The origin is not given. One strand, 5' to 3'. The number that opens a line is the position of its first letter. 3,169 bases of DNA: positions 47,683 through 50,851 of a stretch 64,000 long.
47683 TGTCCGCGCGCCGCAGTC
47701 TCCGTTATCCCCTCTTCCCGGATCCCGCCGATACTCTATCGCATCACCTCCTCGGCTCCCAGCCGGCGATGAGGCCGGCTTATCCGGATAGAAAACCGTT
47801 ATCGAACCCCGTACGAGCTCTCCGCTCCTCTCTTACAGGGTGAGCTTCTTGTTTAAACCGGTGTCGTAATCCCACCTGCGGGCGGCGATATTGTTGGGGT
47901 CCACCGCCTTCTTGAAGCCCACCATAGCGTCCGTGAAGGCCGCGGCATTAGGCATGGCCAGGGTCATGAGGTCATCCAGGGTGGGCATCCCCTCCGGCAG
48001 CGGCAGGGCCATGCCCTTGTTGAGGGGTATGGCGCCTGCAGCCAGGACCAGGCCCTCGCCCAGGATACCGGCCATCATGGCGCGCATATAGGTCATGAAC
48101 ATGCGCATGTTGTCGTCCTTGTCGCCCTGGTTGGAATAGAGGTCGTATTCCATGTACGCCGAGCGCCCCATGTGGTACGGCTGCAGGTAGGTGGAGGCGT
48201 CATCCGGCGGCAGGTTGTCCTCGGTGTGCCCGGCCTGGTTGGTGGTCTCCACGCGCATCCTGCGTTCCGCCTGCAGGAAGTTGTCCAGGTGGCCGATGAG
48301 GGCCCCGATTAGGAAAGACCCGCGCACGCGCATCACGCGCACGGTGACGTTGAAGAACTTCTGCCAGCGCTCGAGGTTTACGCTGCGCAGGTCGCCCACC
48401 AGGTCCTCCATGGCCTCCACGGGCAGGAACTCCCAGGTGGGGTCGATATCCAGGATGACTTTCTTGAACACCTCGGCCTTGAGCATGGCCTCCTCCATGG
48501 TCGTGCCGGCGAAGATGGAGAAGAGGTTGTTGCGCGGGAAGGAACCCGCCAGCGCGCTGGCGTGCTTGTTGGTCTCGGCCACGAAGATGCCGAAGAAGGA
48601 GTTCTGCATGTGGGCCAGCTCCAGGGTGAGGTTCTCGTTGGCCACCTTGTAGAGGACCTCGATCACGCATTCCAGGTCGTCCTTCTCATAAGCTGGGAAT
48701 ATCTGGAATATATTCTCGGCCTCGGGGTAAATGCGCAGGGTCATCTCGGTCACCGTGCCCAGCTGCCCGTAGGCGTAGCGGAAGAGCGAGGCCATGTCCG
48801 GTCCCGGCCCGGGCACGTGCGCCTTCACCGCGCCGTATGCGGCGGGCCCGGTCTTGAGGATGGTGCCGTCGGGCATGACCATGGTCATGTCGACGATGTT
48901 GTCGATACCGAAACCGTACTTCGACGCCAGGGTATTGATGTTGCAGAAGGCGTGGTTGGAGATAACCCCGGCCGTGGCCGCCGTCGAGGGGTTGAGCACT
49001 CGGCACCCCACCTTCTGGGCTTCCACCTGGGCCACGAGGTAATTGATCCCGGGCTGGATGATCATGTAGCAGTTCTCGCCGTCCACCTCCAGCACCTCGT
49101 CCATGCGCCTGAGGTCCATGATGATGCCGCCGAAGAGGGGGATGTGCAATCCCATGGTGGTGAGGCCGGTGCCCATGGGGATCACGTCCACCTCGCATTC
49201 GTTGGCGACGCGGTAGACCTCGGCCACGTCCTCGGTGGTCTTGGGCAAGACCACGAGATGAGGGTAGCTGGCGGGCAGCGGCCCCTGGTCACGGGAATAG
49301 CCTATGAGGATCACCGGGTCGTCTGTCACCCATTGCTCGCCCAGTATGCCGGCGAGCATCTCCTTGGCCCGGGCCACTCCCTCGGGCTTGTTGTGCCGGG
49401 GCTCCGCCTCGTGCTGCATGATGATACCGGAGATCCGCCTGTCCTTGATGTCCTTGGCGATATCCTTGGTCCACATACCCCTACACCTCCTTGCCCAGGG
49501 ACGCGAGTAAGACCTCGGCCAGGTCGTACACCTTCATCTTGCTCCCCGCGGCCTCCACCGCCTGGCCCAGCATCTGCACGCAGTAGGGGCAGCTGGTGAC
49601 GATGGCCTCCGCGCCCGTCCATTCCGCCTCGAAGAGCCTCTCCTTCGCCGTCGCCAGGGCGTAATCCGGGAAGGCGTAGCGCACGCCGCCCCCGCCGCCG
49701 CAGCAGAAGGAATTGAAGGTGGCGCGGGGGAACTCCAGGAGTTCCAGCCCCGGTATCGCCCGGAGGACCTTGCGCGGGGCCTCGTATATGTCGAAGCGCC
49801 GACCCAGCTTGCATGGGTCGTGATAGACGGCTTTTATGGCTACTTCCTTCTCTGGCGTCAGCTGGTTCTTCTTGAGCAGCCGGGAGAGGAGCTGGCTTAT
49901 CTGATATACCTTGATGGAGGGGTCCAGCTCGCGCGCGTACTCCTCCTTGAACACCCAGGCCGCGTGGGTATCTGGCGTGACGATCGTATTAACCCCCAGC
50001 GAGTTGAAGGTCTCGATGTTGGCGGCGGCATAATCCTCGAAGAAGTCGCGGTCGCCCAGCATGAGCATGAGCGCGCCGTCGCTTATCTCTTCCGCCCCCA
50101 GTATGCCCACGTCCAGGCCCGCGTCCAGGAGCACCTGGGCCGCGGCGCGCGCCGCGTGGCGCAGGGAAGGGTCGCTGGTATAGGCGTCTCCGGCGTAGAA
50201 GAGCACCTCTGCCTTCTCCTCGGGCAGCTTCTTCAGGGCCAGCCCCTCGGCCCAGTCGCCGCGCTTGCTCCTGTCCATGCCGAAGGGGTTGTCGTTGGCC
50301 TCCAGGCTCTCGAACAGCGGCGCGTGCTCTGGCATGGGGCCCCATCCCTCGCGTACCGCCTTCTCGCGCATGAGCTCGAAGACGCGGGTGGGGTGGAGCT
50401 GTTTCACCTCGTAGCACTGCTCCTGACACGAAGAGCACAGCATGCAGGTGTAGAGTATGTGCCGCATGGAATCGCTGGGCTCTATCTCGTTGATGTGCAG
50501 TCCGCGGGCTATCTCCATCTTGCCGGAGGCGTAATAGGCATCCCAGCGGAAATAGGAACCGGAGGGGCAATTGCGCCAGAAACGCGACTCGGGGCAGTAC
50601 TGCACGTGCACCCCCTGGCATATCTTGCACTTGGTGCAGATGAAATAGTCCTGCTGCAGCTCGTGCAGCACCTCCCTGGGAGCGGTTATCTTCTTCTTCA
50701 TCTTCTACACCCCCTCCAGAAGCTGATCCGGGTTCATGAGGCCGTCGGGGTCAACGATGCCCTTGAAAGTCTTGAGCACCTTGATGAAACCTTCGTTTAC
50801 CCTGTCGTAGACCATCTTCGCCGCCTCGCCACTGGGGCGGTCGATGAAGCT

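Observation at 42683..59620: Unusual cluster of flavoenzymes: four paralogous GGR-like reductases with altered GDAAG motif, plus PPOX-like, CrtI-like, VAO-type and GlcD/GlcF-like genes, AOR, a SAM methyltransferase and an SCP2 carrier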

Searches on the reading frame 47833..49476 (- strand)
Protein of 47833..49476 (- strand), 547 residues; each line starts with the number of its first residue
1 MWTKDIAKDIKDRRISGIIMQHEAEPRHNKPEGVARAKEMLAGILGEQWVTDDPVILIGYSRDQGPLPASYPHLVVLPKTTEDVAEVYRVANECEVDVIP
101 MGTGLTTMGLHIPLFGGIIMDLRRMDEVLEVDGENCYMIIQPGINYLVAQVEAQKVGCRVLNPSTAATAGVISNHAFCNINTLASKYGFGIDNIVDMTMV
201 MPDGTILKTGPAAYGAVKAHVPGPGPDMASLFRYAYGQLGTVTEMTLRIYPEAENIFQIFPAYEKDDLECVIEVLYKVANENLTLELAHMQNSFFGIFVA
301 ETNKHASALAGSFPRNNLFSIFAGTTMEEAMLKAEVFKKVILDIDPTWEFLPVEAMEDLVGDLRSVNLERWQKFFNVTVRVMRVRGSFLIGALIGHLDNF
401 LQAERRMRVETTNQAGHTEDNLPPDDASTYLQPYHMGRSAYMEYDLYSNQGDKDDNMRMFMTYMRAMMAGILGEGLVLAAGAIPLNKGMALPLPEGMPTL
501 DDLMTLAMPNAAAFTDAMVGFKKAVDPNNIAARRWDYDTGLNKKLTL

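Call 3: search_protein_families(library=pfam, proteins=[window:47833-49476:-], max_evalue=0.01)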
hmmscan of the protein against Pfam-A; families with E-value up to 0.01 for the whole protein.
window:47833-49476:- (547 aa): 1 family
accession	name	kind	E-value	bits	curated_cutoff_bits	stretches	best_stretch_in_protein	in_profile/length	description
PF01565.28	FAD_binding_4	-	2.9e-22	79.3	26.4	1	72-210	1-139/139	FAD binding domain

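Call 5: search_protein_families(library=ncbifam, proteins=[window:47833-49476:-], max_evalue=0.001)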
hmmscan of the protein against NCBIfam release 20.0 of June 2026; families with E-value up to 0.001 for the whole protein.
window:47833-49476:- (547 aa): 6 families
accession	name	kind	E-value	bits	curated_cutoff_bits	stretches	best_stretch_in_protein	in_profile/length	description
TIGR00387.1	glcD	equivalog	1.1e-22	80.5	567.9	1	75-265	1-186/413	glycolate oxidase subunit GlcD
NF008408.0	PRK11230.1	equivalog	2.7e-20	72.3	897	1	70-260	54-238/499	glycolate oxidase subunit GlcD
NF049975.1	2HglutDHaseYdiJ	equivalog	8.7e-08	30.4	1350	1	71-217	51-200/1018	D-2-hydroxyglutarate dehydrogenase YdiJ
TIGR01678.1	FAD_lactone_ox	subfamily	1e-05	24.7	396.8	1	72-251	15-180/438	sugar 1,4-lactone oxidase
TIGR01676.1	GLDHase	equivalog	1.1e-05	24.5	458.25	1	77-250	67-226/541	L-galactonolactone dehydrogenase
NF041227.1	BagG_FevA2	exception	0.00039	19.1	850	1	72-208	46-177/455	bagremycin/ferroverdin biosynthesis FAD-dependent oxygenase BagG/FevA2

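Call 17: search_solved_structures(query=window:47833-49476:-, max_evalue=0.001)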
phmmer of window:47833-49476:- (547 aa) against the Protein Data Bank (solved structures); distinct sequences matched with E-value up to 0.001: 47.
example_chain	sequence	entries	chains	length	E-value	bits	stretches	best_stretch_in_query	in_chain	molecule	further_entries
9qgz_A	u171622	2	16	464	1.2e-18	70.2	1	38-256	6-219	Glycolate oxidase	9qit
3pm9_A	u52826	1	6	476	3.5e-18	68.6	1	32-283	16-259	Putative oxidoreductase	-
8s7r_A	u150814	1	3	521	4.9e-18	68.1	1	31-276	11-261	Oxidoreductase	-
8s7p_A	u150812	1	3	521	7.2e-18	67.6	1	31-276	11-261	Oxidoreductase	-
8s7w_A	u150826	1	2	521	7.3e-18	67.6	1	31-276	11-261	Oxidoreductase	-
8s7s_A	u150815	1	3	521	7.7e-18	67.5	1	31-276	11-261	Oxidoreductase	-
8jdb_A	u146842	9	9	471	7.9e-18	67.5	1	39-257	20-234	Probable D-lactate dehydrogenase, mitochondrial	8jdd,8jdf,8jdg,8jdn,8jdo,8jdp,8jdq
8jdc_A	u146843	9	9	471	8e-18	67.5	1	39-257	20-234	Probable D-lactate dehydrogenase, mitochondrial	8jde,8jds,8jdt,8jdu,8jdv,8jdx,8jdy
8s7n_A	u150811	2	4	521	9.8e-18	67.2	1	31-276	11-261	Oxidoreductase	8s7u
8s7q_A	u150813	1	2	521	9.9e-18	67.1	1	31-276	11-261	Oxidoreductase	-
8s7t_A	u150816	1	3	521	1.2e-17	66.9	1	31-276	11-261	Oxidoreductase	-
9ffk_A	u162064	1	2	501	1.4e-17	66.7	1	36-291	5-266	FAD-binding oxidoreductase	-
9fge_A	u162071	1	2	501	2e-17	66.2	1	36-291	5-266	FAD-binding oxidoreductase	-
9h40_A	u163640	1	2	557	1.4e-16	63.3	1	37-281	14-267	p-cresol methylhydroxylase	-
7qh2_C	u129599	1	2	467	2.4e-15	59.3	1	60-264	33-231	Lactate dehydrogenase (NAD(+),ferredoxin) subunit LctD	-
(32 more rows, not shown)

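Call 66: find_homologous_proteins(query=window:47833-49476:-, max_evalue=1e-10)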
Query window:47833-49476:- (547 aa): 139 proteins with E <= 1e-10 among 8000 candidates; the best 120 are listed.
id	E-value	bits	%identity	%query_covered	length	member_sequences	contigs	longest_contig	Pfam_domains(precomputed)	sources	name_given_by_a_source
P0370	0.0e+0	1174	92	100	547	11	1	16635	PF01565.29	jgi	jgi:FAD/FMN-containing dehydrogenase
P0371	0.0e+0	1158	90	100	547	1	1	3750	PF01565.29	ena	-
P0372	0.0e+0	1155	91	100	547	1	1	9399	PF01565.29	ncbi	-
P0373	0.0e+0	1153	91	100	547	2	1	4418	PF01565.29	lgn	-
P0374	0.0e+0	1153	90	100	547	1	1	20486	PF01565.29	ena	-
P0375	0.0e+0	1152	90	100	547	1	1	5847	PF01565.29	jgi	-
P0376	0.0e+0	1150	90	100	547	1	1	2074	PF01565.29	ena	-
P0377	0.0e+0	1150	90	100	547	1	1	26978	PF01565.29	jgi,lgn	jgi:FAD/FMN-containing dehydrogenase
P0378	0.0e+0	1149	90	100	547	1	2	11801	PF01565.29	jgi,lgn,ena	jgi:FAD/FMN-containing dehydrogenase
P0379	0.0e+0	1144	90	100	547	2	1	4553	PF01565.29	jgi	-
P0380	0.0e+0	1143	89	100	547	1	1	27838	PF01565.29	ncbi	-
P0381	0.0e+0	1139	93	97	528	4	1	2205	PF01565.29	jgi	jgi:FAD/FMN-containing dehydrogenase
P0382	0.0e+0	1122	87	100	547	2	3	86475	PF01565.29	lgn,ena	-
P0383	0.0e+0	1122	88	100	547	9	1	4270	PF01565.29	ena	-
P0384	0.0e+0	1108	85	100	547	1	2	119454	PF01565.29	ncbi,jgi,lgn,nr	ncbi:MAG: FAD-binding oxidoreductase [Actinobacteria bacterium]|nr:FAD-binding oxidoreductase [Actin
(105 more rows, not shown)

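Call 76: predict_structure(alignment_id=A4)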
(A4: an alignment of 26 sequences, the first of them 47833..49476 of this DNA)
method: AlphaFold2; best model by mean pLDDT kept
length: 547 residues; sequences in the alignment: 26
mean_pLDDT: 62.6   pTM: 0.71
mean pLDDT of the five models: 62.6, 60.4, 59.5, 58.0, 55.5
residues with pLDDT >= 90: 54; 70-90: 156; 50-70: 165; < 50: 172
segments of 3 or more residues with pLDDT < 50: 1-7, 63-68, 103-113, 163-191, 222-231, 293-307, 359-398, 415-451, 475-481, 545-547
pLDDT, mean of each block of 10 residues (from residue 1): 43 52 70 94 95 77 48 87 94 86 44 65 85 87 72 81 40 36 42 71 84 76 45 55 79 76 71 65 60 44 47 63 82 89 89 57 35 34 37 43 55 45 33 38 40 55 57 46 61 67 67 71 80 72 54
secondary structure, 60 per line:
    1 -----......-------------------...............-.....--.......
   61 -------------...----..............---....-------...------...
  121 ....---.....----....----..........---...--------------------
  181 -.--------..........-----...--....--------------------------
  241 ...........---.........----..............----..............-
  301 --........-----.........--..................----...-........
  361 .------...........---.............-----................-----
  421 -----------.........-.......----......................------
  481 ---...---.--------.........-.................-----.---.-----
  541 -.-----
elements in order: H6-11 H31-45 H54-60 E74-76 H81-94 E98-101 E118-121 E128-132 E137-140 H146-154 E158-160 E194-200 E206-208 H211-214 E241-251 E255-263 H268-281 E286-291 H292-299 H303-310 E316-324 H327-344 E349-351 H353-361 H368-378 H382-394 H400-415 H432-440 H442-448 H453-474 H500-507 H509-525

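Call 78: fold_search(model_id=the predicted structure, library=pdb)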
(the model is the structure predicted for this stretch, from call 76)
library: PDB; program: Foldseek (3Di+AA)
matches with E <= 10: 719; with E <= 0.001: 306
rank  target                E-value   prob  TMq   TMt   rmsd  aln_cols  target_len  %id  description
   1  8jdv                  1.1e-19  1.00  0.53  0.63   9.4       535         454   16  Crystal structure of mLDHD in complex with 2-ketohexanoic acid (released 2023-10-18)
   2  9h40_A                1.9e-19  1.00  0.61  0.62   6.6       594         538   16  Pinoresinol hydroxylase from Pseudomonas sp. (released 2024-12-11)
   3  8jdt                  2.1e-19  1.00  0.53  0.63   9.2       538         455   16  Crystal structure of mLDHD in complex with 2-ketobutanoic acid (released 2023-10-18)
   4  8jds                  2.1e-19  1.00  0.53  0.62   8.7       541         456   16  Crystal structure of mLDHD in complex with Pyruvate (released 2023-10-18)
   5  8jde                  2.4e-19  1.00  0.53  0.63   9.2       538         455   16  Crystal structure of mLDHD in complex with D-lactate (released 2023-10-18)
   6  8jdb                  3.1e-19  1.00  0.54  0.63   8.9       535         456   17  Crystal structure of H405A mLDHD in complex with D-2-hydroxyoctanoic acid (released 2023-10-18)
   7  8jdx                  4.4e-19  1.00  0.53  0.63   9.4       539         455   16  Crystal structure of mLDHD in complex with 2-ketoisovaleric acid (released 2023-10-18)
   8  8jdp                  5.1e-19  1.00  0.54  0.63   9.0       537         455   16  Crystal structure of H405A mLDHD in complex with D-2-hydroxyisovaleric acid (released 2023-10-18)
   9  9h40_C                6.0e-19  1.00  0.60  0.62   7.1       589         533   16  Pinoresinol hydroxylase from Pseudomonas sp. (released 2024-12-11)
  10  8jdu                  6.0e-19  1.00  0.53  0.62   9.5       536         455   15  Crystal structure of mLDHD in complex with 2-ketovaleric acid (released 2023-10-18)
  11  8jdc                  7.3e-19  1.00  0.53  0.63   9.2       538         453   16  Crystal structure of mLDHD in apo form (released 2023-10-18)
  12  8jdy                  8.5e-19  1.00  0.52  0.61   9.8       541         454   15  Crystal structure of mLDHD in complex with 2-ketoisocaproic acid (released 2023-10-18)
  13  9fge_A                3.8e-18  1.00  0.57  0.61   9.3       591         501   16  Vanillyl alcohol oxidase from Novosphingobium sp: T181D mutant in complex with vanillin (released 2025-01-15)
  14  9ffk_A                5.4e-18  1.00  0.56  0.61   9.7       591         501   16  Vanillyl alcohol oxidase from Novosphingobium sp in complex with vanillyl alcohol (released 2025-01-15)
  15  8s7s_A                6.3e-18  1.00  0.56  0.59   9.1       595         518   17  Vanillyl-alcohol dehydrogenase from Marinicaulis flavus: P151G mutant (released 2025-01-15)
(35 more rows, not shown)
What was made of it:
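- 47833..49476 (-): VAO/GlcD-type flavoprotein (547 aa), the presumed catalytic subunit of the dehydrogenase module. The AF2 model is poor (pLDDT 62.6), and Foldseek ties D-LDH with the 4-phenol oxidases (calls 76, 78).
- The 547-aa enzyme matches pinoresinol hydroxylase, PCMH, VAO and eugenol oxidase about as well as D-LDH (calls 17, 78).
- Tried and rejected: Foldseek tied D-LDH with VAO/PCMH, so it says nothing about the substrate (calls 76, 78).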

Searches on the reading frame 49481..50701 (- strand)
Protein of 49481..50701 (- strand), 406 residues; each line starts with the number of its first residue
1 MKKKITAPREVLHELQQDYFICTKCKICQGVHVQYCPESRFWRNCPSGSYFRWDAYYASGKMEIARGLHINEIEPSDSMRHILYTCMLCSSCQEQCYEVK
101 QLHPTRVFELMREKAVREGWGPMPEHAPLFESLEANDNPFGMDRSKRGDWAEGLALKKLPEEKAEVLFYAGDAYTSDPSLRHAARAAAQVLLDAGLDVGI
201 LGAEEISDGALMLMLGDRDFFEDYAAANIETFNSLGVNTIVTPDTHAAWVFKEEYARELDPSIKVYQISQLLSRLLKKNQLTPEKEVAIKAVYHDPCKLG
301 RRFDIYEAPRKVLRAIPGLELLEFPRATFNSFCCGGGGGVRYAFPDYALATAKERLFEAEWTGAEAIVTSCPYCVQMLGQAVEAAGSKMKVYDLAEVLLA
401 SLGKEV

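Call 3: search_protein_families(library=pfam, proteins=[window:49481-50701:-], max_evalue=0.01)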
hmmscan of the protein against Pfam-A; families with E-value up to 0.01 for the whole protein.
window:49481-50701:- (406 aa): 2 families
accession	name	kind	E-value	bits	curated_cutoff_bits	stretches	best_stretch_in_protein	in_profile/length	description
PF02754.22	CCG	-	1.1e-20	73.9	20.6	1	292-378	2-84/85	Cysteine-rich domain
PF13183.11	Fer4_8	-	5.5e-05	24.1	27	1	22-96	5-64/68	4Fe-4S dicluster domain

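Call 5: search_protein_families(library=ncbifam, proteins=[window:49481-50701:-], max_evalue=0.001)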
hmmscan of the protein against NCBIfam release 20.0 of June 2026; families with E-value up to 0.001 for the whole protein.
window:49481-50701:- (406 aa): 10 families
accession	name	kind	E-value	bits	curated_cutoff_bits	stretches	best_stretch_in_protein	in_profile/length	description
NF004898.0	PRK06259.1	equivalog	2.7e-44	151.6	385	1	75-399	177-485/488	fumarate reductase (CoM/CoB) subunit TfrB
NF045670.1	quin_L_LdhH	equivalog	9.8e-27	93.5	800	1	157-398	460-705/706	L-lactate dehydrogenase (quinone) large subunit LdhH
NF045724.1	ferredox_TmcB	equivalog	1.3e-12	47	735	1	185-401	205-427/430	electron transfer complex ferredoxin TmcB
NF045796.1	DsrK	equivalog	2.8e-12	46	400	1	226-341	251-375/453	sulfate reduction electron transfer complex DsrMKJOP subunit DsrK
NF008369.0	PRK11168.1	equivalog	6.5e-12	45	278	1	158-377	161-380/401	anaerobic glycerol-3-phosphate dehydrogenase subunit C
NF045663.1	diclust_near_Sec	equivalog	8.1e-12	44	530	1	76-379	345-619/759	pyridine nucleotide-disulfide oxidoreductase/dicluster-binding protein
TIGR03288.1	CoB_CoM_SS_B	equivalog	3.3e-07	29.9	345.15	1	331-375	190-234/290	CoB--CoM heterodisulfide reductase subunit B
TIGR03379.1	glycerol3P_GlpC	equivalog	3.5e-07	29.3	279.9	1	240-376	238-375/397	anaerobic glycerol-3-phosphate dehydrogenase subunit GlpC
NF008434.0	PRK11274.1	equivalog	6.4e-07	28.6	333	1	178-382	179-392/409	glycolate oxidase subunit GlcF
NF045711.1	sulf_resp_HmcF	equivalog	9e-07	28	750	1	266-383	310-430/457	sulfate respiration complex iron-sulfur protein HmcF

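Call 19: search_solved_structures(query=window:49481-50701:-, max_evalue=0.001)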
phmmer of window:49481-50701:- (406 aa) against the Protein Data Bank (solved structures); distinct sequences matched with E-value up to 0.001: 6.
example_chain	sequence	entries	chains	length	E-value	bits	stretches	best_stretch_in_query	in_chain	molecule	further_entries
9ojn_A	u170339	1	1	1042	9.4e-36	126.7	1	80-402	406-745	Iron-sulfur-binding reductase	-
9sfi_C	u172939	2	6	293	4.7e-08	35.5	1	331-379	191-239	H(2)/formate:CoB-CoM heterodisulfide,ferredoxin reductase subunit B2 | Heterodisulfide reductase subunit B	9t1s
8rvv_B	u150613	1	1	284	3e-07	32.9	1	329-377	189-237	H(2):CoB-CoM heterodisulfide,ferredoxin reductase subunit B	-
8rvu_b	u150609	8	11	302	3.7e-07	32.6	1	330-377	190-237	H(2):CoB-CoM heterodisulfide,ferredoxin reductase subunit B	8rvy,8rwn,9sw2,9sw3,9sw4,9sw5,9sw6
7bkb_B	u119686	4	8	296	4.4e-05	25.7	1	330-378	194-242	CoB--CoM heterodisulfide reductase subunit B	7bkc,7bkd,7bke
5odc_B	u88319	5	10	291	6e-05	25.3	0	330-378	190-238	Heterodisulfide reductase, subunit B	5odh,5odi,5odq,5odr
